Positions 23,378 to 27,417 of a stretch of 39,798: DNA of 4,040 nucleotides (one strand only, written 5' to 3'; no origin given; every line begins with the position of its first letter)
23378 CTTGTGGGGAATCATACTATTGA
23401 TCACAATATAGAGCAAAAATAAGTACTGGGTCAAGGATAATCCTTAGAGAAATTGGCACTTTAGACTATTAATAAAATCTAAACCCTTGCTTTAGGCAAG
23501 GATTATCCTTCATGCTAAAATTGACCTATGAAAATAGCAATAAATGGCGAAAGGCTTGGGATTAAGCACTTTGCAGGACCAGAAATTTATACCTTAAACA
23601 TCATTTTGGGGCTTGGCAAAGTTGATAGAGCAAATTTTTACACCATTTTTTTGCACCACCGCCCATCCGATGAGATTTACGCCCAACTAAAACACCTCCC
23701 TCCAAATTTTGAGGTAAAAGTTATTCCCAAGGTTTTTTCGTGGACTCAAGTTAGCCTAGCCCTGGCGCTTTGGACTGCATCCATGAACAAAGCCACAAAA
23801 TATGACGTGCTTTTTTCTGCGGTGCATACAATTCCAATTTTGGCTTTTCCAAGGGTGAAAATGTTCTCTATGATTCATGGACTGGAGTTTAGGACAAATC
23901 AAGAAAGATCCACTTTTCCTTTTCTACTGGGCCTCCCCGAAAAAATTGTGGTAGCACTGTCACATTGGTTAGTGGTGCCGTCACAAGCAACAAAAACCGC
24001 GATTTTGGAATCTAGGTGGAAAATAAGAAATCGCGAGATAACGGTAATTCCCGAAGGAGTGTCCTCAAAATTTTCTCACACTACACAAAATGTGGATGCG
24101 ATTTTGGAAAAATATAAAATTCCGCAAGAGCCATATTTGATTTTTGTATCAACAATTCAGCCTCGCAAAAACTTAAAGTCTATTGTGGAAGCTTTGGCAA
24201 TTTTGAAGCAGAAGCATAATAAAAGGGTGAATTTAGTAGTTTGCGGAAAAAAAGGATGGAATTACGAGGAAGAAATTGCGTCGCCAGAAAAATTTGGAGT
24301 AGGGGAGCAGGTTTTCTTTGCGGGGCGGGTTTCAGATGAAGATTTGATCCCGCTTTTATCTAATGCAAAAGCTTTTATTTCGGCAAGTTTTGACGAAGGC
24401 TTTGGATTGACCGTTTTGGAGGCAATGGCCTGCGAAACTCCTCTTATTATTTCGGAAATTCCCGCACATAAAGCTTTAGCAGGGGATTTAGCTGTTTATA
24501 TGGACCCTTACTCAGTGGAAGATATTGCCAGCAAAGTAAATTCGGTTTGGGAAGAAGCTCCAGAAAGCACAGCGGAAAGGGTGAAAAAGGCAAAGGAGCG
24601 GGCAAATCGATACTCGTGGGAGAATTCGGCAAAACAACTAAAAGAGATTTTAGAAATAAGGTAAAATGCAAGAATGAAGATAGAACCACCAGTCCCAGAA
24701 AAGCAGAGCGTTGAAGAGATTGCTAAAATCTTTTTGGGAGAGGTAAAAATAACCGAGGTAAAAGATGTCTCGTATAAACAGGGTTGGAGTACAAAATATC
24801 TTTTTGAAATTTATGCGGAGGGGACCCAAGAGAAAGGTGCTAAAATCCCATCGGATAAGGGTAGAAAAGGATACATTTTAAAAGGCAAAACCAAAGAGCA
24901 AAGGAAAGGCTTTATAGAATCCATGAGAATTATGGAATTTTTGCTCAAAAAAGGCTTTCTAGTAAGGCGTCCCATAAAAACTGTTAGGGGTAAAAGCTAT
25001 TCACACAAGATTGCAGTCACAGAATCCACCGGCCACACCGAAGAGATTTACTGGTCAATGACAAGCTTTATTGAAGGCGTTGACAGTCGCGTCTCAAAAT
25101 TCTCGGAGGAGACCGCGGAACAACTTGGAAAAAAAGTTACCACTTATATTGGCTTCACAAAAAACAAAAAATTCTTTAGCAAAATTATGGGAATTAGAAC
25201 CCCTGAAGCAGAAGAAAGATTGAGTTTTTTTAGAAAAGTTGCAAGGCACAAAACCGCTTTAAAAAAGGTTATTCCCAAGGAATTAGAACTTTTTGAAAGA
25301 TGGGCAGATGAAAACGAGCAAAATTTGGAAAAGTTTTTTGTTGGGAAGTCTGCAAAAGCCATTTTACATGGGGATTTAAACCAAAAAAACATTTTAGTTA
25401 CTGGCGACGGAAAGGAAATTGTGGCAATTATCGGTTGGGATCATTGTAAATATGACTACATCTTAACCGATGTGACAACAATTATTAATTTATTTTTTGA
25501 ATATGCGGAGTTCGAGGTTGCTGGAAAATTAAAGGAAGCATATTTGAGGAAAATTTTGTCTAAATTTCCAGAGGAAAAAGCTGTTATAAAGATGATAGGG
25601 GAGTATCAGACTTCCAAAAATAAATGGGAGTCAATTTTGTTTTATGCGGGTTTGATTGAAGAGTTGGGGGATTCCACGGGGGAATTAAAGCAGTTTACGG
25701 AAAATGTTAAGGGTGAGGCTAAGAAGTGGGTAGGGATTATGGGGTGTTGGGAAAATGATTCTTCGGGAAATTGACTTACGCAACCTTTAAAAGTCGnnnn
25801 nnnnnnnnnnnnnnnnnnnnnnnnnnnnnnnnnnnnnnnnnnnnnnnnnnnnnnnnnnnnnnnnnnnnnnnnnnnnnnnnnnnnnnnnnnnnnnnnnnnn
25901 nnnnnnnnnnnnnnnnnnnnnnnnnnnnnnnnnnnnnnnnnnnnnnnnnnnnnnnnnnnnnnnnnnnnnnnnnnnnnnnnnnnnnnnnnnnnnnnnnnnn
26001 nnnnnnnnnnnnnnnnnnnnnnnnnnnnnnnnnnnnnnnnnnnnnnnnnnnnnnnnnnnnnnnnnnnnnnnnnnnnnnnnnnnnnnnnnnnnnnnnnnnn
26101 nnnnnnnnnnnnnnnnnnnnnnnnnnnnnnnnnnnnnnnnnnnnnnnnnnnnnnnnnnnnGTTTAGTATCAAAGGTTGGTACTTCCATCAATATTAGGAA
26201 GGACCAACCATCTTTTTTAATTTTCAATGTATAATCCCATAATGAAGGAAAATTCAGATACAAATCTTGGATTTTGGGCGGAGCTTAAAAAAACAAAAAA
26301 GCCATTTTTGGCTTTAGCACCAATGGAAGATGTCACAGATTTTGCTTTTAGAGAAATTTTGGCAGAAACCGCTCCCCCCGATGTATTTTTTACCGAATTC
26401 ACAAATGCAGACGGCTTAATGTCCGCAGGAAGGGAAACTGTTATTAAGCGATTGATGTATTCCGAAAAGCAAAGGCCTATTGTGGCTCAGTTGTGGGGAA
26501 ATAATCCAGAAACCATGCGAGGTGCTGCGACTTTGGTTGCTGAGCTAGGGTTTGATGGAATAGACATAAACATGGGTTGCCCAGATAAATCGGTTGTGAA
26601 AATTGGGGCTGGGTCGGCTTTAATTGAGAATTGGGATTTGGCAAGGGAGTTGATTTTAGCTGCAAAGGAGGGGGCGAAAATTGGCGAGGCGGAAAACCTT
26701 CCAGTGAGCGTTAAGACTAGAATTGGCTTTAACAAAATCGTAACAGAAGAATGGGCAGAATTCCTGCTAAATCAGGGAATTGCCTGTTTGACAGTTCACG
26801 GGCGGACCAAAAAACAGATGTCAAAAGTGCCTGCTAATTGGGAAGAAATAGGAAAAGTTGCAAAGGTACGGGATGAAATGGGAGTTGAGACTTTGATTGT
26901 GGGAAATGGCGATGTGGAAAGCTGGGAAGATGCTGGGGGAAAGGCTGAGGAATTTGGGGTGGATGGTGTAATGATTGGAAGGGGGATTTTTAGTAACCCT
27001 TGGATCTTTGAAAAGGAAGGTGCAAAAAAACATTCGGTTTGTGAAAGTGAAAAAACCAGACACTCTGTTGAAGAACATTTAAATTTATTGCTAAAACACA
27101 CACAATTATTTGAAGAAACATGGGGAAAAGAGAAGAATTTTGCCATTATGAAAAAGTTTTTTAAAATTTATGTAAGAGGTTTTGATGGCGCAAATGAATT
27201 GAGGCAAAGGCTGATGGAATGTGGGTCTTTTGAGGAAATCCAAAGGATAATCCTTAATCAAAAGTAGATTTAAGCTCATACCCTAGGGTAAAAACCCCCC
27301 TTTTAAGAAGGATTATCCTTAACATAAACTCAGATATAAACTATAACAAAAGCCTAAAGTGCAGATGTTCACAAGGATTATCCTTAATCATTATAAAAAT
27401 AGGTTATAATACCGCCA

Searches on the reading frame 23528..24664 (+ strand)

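Call 48: search_protein_families(library=pfam, proteins=[window:23528-24664:+], max_evalue=0.001)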
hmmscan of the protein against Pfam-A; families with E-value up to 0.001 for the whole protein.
window:23528-24664:+ (378 aa): 6 families
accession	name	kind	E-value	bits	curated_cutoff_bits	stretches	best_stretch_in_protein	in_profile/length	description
PF00534.26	Glycos_transf_1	-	1.9e-33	115.9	26.4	1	193-356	6-170/172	Glycosyl transferases group 1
PF13692.12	Glyco_trans_1_4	-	5.5e-23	82.2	27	1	202-341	2-140/142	Glycosyl transferases group 1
PF20706.3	GT4-conflict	-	1.4e-10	41.2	26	1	212-371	210-385/385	Family 4 Glycosyltransferase in conflict systems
PF13524.12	Glyco_trans_1_2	-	1.3e-06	28.9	25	1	229-372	10-143/144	Glycosyl transferase-like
PF13439.12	Glyco_transf_4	-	4e-06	27.4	28.5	1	17-179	3-167/170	Glycosyltransferase Family 4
PF00982.27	Glyco_transf_20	-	0.00015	21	32.5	1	262-368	354-464/473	Glycosyltransferase family 20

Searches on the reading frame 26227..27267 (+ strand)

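Call 48: search_protein_families(library=pfam, proteins=[window:26227-27267:+], max_evalue=0.001)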
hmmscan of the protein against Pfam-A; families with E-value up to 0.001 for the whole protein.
window:26227-27267:+ (346 aa): 1 family
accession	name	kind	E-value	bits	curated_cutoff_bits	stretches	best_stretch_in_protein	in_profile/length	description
PF01207.24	Dus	-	1e-65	222.4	20.4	1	30-335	2-295/311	Dihydrouridine synthase (Dus)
